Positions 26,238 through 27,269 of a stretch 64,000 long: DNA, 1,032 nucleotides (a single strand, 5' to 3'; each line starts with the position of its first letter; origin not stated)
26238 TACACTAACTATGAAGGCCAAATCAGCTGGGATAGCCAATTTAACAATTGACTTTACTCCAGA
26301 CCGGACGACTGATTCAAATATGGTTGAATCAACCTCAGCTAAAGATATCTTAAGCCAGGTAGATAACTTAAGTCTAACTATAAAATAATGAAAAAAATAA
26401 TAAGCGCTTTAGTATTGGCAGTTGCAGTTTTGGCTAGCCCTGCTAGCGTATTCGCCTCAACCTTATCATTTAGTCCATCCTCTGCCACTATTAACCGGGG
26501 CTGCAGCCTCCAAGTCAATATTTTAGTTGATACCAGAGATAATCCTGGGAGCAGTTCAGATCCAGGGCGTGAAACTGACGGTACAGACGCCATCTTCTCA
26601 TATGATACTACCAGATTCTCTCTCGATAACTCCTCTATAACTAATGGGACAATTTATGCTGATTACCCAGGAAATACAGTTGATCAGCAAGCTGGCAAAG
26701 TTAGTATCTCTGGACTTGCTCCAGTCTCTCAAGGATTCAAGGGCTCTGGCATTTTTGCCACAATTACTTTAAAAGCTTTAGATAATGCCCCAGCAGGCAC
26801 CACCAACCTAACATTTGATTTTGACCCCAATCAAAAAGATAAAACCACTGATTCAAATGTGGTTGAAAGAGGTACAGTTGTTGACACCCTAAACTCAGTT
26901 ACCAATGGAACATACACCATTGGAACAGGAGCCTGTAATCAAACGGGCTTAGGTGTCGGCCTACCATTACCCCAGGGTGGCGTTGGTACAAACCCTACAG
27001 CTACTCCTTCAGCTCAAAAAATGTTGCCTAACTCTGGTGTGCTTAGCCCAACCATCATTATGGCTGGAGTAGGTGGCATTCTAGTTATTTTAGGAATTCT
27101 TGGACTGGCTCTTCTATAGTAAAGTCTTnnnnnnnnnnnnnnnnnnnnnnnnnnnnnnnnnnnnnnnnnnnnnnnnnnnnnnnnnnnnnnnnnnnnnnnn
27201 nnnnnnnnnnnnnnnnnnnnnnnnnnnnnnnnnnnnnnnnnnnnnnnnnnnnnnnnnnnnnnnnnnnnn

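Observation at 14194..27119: Candidate cohesin-dockerin (cellulosome-like) cell-surface system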

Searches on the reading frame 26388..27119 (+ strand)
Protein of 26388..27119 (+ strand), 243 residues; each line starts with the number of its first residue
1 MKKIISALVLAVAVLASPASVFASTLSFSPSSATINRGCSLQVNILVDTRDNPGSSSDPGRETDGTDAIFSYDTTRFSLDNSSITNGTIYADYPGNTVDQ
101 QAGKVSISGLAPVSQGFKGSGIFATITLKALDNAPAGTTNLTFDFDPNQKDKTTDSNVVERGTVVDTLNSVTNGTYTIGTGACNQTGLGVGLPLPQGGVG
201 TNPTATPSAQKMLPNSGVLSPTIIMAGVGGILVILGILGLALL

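Call 3: search_protein_families(library=pfam, proteins=[window:26388-27119:+], max_evalue=1)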
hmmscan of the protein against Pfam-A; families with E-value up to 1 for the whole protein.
window:26388-27119:+ (243 aa): 1 family
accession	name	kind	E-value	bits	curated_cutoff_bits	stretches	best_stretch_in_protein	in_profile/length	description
PF00963.24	Cohesin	-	4.9e-08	33.7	24.1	1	66-155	33-126/139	Cohesin domain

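Call 4: search_protein_families(library=ncbifam, proteins=[window:26388-27119:+], max_evalue=1)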
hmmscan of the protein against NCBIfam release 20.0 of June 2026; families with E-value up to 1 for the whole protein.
window:26388-27119:+ (243 aa): 3 families
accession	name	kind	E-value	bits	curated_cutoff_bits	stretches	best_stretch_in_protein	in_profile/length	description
NF047414.1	BRANT_His_rich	hypoth_equivalog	0.047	14.7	44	1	1-25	1-23/62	His-rich protein BRANT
TIGR02523.1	type_IV_pilV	equivalog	0.054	14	52.2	1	5-77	11-82/139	type IV pilus modification protein PilV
NF053819.1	EF0750_LPXTG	subfamily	0.46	11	47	0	1-25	1-28/105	EF2685/EF0750 family sortase-dependent surface protein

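Call 9: find_encoding_contigs(protein=window:26388-27119:+, flank=10000, max_places=6)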
Protein window:26388-27119:+ (243 aa): 1 contig read that carries it; 1 place shown.
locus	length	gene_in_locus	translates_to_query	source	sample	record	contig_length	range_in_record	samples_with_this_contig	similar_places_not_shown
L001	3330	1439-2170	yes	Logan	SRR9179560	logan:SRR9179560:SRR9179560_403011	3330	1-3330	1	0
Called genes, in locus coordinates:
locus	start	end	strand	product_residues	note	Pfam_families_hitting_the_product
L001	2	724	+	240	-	?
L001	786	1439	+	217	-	PF00963:Cohesin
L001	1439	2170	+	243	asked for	PF00963:Cohesin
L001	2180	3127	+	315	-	PF02899:Phage_int_SAM_1, PF13102:Phage_int_SAM_5 (weak), PF13495:Phage_int_SAM_4 (faint), PF00589:Phage_integrase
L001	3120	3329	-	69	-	?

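Call 22: search_solved_structures(query=window:26388-27119:+, max_evalue=1, show_alignments=2)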
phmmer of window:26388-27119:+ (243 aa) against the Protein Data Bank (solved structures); distinct sequences matched with E-value up to 1: 5.
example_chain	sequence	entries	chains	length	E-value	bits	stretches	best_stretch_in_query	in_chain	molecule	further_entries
1exg_A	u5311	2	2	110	0.015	18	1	119-185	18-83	EXO-1,4-BETA-D-GLYCANASE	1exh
6qfs_A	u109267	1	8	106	0.065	16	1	120-185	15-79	Exoglucanase/xylanase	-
5aoz_A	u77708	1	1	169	0.6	12.8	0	14-172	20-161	PUTATIVE CELLULOSOMAL SCAFFOLDIN PROTEIN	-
6h3c_A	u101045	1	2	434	0.7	12.6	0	129-202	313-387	BRISC complex subunit Abraxas 2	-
5m2o_A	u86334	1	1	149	0.95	12.2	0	28-174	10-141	Putative cellulosomal scaffoldin protein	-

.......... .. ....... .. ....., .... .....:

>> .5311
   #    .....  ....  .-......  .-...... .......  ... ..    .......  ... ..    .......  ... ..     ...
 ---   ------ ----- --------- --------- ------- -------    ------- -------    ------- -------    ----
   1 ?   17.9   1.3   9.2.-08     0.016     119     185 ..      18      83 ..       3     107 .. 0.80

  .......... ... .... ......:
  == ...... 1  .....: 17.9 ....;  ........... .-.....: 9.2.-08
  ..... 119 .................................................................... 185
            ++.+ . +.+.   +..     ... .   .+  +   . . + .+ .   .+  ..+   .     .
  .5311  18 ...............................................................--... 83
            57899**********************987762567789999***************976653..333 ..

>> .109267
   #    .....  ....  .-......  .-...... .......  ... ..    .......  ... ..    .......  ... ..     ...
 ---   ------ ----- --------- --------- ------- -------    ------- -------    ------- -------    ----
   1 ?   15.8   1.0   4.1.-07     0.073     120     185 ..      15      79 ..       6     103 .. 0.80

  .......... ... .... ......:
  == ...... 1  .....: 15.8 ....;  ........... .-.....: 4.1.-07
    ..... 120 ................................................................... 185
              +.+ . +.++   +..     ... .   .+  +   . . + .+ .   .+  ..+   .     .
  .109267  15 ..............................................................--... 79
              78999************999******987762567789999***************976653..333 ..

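Call 24: find_homologous_proteins(query=window:26388-27119:+, max_evalue=0.001)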
Query window:26388-27119:+ (243 aa): 338 proteins with E <= 0.001 among 2877 candidates; the best 120 are listed.
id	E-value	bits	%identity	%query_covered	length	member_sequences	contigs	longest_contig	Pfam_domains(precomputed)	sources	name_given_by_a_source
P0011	3.1e-148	509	100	100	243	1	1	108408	PF00963.25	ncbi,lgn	-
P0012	3.2e-68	248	57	100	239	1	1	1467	PF00963.25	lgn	-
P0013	2.3e-63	232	54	95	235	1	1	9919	PF00963.25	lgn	-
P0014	2.6e-61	225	51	100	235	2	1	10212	PF00963.25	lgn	-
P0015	1.8e-60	222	53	100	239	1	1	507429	PF00963.25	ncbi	-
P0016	2.8e-60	222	51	100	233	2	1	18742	PF00963.25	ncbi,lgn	-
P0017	2.9e-60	222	51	95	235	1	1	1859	PF00963.25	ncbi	-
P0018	6.4e-60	221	53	100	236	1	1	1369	PF00963.25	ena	-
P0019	6.5e-60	220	47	99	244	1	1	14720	PF00963.25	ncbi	-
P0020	1.2e-59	220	52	86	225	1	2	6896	PF00963.25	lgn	-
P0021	1.3e-59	219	52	85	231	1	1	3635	PF00963.25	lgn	-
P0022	4.6e-59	218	51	95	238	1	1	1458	PF00963.25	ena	-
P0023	8.9e-59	217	54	93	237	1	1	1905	PF00963.25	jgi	jgi:hypothetical protein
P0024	2.6e-58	215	51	100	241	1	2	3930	PF00963.25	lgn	-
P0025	3.0e-58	215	48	92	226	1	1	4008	PF00963.25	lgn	-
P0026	4.0e-58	215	51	100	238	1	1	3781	PF00963.25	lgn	-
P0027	4.1e-58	215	48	96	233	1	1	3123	PF00963.25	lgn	-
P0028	4.7e-58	214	52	100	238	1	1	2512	PF00963.25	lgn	-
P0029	5.3e-58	214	49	95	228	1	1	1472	PF00963.25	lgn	-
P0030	5.8e-58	214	48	95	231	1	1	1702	PF00963.25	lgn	-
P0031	6.2e-58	214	52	99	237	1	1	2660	PF00963.25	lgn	-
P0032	6.3e-58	214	48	93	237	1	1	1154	PF00963.25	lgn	-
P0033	8.2e-58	214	51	100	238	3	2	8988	PF00963.25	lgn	-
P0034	1.1e-57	213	51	100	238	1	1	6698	PF00963.25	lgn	-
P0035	1.5e-57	213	52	100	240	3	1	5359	PF00963.25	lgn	-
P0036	1.7e-57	213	51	88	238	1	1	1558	PF00963.25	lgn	-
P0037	3.0e-57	212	52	100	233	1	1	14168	PF00963.25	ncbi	-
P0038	3.2e-57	212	51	95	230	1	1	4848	PF00963.25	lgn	-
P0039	3.5e-57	212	52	100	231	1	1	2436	PF00963.25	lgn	-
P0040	4.2e-57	211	56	86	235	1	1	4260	PF00963.25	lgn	-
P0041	4.5e-57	211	52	100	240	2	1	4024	PF00963.25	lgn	-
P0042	6.6e-57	211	51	100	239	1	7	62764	PF00963.25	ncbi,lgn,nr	ncbi:hypothetical protein HY386_00345 [Candidatus Daviesbacteria bacterium]|nr:hypothetical protein 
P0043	7.6e-57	210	51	100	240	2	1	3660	PF00963.25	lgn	-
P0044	7.9e-57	210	49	14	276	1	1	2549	PF00963.25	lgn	-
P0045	9.0e-57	210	49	100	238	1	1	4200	PF00963.25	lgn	-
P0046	1.1e-56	210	50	96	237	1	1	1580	PF00963.25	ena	-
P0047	1.1e-56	210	52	94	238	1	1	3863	PF00963.25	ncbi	-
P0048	1.6e-56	209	50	93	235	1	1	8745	PF00963.25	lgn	-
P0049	1.8e-56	209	49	89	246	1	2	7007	PF00963.25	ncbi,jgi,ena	-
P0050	1.8e-56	209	49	95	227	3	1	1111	PF00963.25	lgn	-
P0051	2.4e-56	209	46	100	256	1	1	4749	PF00963.25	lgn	-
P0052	2.7e-56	209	51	89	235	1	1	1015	PF00963.25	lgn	-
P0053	2.8e-56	209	50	95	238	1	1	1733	PF00963.25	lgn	-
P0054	3.1e-56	208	53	94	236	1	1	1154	PF00963.25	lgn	-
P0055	3.1e-56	208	51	88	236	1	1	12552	PF00963.25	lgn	-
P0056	3.4e-56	208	53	93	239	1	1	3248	PF00963.25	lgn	-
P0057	3.4e-56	208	53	73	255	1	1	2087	PF00963.25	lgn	-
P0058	3.6e-56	208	49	95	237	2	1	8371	PF00963.25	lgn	-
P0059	3.8e-56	208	51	84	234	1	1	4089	PF00963.25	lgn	-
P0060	4.1e-56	208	47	95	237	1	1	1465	PF00963.25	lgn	-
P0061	4.8e-56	208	52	100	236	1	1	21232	PF00963.25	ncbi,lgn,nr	ncbi:MAG: cohesin domain-containing protein [Candidatus Daviesbacteria bacterium]|nr:cohesin domain-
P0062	7.1e-56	207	50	100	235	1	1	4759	PF00963.25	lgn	-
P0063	7.1e-56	207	52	93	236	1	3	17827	PF00963.25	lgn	-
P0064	7.6e-56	207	49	100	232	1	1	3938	PF00963.25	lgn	-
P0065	8.5e-56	207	48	95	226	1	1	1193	PF00963.25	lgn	-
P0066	9.2e-56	207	53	93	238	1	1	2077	PF00963.25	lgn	-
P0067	9.3e-56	207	51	93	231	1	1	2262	PF00963.25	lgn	-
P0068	1.1e-55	207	50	100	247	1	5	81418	PF00963.25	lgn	-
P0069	1.1e-55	207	54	75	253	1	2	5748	PF00963.25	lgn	-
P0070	1.1e-55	207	50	89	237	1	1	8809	PF00963.25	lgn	-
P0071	1.2e-55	207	50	88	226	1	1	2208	PF00963.25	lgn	-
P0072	1.3e-55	206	51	93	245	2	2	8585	PF00963.25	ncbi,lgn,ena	-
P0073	1.3e-55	206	50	100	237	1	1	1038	PF00963.25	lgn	-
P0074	1.5e-55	206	50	98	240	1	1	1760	PF00963.25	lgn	-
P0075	1.8e-55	206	49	95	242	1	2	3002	PF00963.25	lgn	-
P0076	2.3e-55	206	48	93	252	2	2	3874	PF00963.25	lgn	-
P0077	2.5e-55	205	46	94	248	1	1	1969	PF00963.25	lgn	-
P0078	2.8e-55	205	50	98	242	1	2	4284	PF00963.25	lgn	-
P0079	4.7e-55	205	52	91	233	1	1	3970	PF00963.25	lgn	-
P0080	5.5e-55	204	50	100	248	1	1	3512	PF00963.25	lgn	-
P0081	6.0e-55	204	57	69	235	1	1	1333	PF00963.25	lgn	-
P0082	6.1e-55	204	51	100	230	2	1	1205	PF00963.25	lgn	-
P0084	6.6e-55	204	54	76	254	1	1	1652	PF00963.25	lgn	-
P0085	8.3e-55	204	48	100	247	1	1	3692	PF00963.25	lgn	-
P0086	8.7e-55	204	50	88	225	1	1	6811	PF00963.25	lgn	-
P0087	9.1e-55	204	48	100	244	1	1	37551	PF00963.25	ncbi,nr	ncbi:hypothetical protein HY385_03150 [Candidatus Daviesbacteria bacterium]|nr:hypothetical protein 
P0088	9.8e-55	204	51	95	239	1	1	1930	PF00963.25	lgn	-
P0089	1.3e-54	203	50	99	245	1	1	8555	PF00963.25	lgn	-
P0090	1.3e-54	203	49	100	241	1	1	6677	PF00963.25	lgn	-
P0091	1.4e-54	203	52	100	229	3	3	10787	PF00963.25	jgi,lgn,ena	-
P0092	1.6e-54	203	51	100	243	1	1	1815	PF00963.25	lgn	-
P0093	2.3e-54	202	50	100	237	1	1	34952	PF00963.25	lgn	-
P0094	2.3e-54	202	51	93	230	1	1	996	PF00963.25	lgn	-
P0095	3.9e-54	202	47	89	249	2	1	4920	PF00963.25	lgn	-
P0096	4.5e-54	201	54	75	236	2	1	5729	PF00963.25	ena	-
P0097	5.1e-54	201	52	99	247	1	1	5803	PF00963.25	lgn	-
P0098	6.2e-54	201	46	89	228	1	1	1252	PF00963.25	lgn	-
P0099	6.7e-54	201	51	100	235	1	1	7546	PF00963.25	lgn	-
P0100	7.0e-54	201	50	100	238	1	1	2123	PF00963.25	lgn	-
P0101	7.4e-54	201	48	100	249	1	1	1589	PF00963.25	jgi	jgi:hypothetical protein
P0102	7.9e-54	201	52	75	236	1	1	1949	PF00963.25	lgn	-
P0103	8.2e-54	201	47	95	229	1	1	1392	PF00963.25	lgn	-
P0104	8.8e-54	200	48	100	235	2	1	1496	PF00963.25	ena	-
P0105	9.0e-54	200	55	75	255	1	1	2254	PF00963.25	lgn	-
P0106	9.1e-54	200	50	90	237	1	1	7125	PF00963.25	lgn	-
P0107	9.5e-54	200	51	91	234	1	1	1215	PF00963.25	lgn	-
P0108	9.7e-54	200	51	93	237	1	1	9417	PF00963.25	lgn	-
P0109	1.2e-53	200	50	100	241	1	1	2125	PF00963.25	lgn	-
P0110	1.4e-53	200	46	95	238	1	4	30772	PF00963.25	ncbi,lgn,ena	-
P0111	1.6e-53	200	51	93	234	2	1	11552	PF00963.25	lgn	-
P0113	1.8e-53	199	49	91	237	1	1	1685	PF00963.25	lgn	-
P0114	2.0e-53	199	47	95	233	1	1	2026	PF00963.25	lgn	-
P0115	2.4e-53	199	50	93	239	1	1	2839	PF00963.25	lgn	-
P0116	2.5e-53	199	46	95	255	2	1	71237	PF00963.25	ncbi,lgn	-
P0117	2.5e-53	199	47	95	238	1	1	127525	PF00963.25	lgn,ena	-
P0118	2.5e-53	199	52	93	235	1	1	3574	PF00963.25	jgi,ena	-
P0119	3.0e-53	199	47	98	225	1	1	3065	PF00963.25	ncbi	-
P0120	3.1e-53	199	49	98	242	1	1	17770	PF00963.25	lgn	-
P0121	3.2e-53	199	49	100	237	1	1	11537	PF00963.25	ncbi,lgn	-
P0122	3.2e-53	199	56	69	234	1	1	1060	PF00963.25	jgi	jgi:hypothetical protein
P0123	3.3e-53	199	46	91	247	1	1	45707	PF00963.25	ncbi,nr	ncbi:MAG: hypothetical protein Q7R97_00925 [Candidatus Daviesbacteria bacterium]|nr:hypothetical pro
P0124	3.3e-53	199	47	95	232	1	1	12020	PF00963.25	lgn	-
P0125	3.7e-53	198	49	93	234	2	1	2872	PF00963.25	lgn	-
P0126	4.3e-53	198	48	95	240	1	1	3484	PF00963.25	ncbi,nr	ncbi:hypothetical protein HYU96_04010 [Candidatus Daviesbacteria bacterium]|nr:hypothetical protein 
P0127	4.4e-53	198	47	95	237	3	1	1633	PF00963.25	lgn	-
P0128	4.7e-53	198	51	94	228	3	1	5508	PF00963.25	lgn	-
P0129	4.9e-53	198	54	86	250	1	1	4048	PF00963.25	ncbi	-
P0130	5.4e-53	198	48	99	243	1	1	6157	PF00963.25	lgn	-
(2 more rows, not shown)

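Call 26: find_encoding_contigs(protein=P0015, flank=10000, max_places=2)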
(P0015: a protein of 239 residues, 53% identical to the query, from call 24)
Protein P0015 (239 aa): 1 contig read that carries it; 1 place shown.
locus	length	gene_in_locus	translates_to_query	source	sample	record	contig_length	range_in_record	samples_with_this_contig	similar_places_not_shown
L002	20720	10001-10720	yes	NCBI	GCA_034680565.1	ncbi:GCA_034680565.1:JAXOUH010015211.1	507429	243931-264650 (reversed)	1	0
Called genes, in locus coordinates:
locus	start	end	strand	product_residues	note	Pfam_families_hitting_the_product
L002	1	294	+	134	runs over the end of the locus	-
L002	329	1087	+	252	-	PF20772:TACO1_YebC_N, PF01709:Transcrip_reg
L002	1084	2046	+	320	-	-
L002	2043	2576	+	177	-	PF02075:RuvC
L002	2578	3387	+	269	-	PF18900:DUF5656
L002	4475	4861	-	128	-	PF05635:23S_rRNA_IVP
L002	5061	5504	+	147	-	-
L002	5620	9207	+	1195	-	-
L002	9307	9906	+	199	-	-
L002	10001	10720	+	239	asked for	PF00963:Cohesin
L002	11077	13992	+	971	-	-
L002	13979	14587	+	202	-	PF00963:Cohesin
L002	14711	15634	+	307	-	PF02899:Phage_int_SAM_1, PF13102:Phage_int_SAM_5, PF13495:Phage_int_SAM_4 (faint), PF00589:Phage_integrase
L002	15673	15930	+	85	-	-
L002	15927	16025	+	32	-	-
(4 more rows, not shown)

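Call 27: find_encoding_contigs(protein=P0042, flank=10000, max_places=2)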
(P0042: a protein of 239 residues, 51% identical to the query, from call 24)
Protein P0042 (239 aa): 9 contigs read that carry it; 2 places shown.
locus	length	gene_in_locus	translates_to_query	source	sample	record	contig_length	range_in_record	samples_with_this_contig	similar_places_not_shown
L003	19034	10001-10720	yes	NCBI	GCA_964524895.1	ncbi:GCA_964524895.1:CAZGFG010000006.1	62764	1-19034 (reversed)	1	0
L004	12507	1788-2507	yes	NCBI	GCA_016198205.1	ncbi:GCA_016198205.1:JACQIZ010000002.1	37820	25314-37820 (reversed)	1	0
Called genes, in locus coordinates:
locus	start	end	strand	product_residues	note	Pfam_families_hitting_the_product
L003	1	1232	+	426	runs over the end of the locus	PF00206:Lyase_1, PF10397:ADSL_C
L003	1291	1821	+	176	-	PF00731:AIRC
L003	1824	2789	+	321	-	PF01259:SAICAR_synt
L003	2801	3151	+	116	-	-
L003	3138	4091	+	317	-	PF13793:Pribosyltran_N, PF00156:Pribosyltran, PF14572:Pribosyl_synth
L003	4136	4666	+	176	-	PF02075:RuvC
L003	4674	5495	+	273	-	PF18900:DUF5656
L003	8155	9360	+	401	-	PF00404:Dockerin_1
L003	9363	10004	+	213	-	PF00963:Cohesin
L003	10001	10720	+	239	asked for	PF00963:Cohesin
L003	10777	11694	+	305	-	PF02899:Phage_int_SAM_1, PF13102:Phage_int_SAM_5, PF13495:Phage_int_SAM_4 (weak), PF00589:Phage_integrase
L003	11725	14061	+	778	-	PF00690:Cation_ATPase_N, PF00122:E1-E2_ATPase, PF00702:Hydrolase, PF08282:Hydrolase_3 (faint), PF13246:Cation_ATPase, PF12710:HAD (weak), PF00689:Cation_ATPase_C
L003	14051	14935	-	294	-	PF01261:AP_endonuc_2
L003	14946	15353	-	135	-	-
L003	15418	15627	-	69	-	-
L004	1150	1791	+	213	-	PF00963:Cohesin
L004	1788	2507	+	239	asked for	PF00963:Cohesin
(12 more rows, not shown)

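Call 28: find_encoding_contigs(protein=P0117, flank=10000, max_places=2)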
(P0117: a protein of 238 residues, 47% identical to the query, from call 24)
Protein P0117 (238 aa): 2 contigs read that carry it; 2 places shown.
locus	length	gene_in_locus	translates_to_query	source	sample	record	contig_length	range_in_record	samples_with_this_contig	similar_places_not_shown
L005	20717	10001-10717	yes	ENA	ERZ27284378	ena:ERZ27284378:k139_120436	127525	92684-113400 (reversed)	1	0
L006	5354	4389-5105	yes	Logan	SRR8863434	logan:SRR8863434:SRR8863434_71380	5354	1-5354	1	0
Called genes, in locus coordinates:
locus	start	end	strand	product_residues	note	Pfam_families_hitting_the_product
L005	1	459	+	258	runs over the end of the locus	PF18900:DUF5656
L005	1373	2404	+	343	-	PF13102:Phage_int_SAM_5 (weak), PF02899:Phage_int_SAM_1, PF00589:Phage_integrase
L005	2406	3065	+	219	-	-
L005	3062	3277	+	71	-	-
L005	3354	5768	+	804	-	PF00404:Dockerin_1 (weak)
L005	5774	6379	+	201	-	-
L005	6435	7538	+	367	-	-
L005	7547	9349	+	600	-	PF01833:TIG (weak)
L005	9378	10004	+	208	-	PF00963:Cohesin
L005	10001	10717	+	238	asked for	PF00963:Cohesin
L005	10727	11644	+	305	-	PF02899:Phage_int_SAM_1, PF13102:Phage_int_SAM_5 (weak), PF00589:Phage_integrase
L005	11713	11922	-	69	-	-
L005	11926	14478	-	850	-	PF00521:DNA_topoisoIV, PF03989:DNA_gyraseA_C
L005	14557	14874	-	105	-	-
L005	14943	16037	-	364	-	PF01820:Dala_Dala_lig_N, PF01071:GARS_A (weak), PF02222:ATP-grasp, PF02655:ATP-grasp_3 (faint), PF02786:CPSase_L_D2 (weak), PF07478:Dala_Dala_lig_C, PF08443:RimK (weak), PF13535:ATP-grasp_4 (weak)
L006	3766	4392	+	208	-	PF00963:Cohesin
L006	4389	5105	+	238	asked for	PF00963:Cohesin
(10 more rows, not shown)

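Call 39: search_solved_structures(query=A3, max_evalue=0.01, show_alignments=1)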
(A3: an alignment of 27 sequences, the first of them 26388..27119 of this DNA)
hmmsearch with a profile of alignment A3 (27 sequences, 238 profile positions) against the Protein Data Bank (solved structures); distinct sequences matched with E-value up to 0.01: 0.
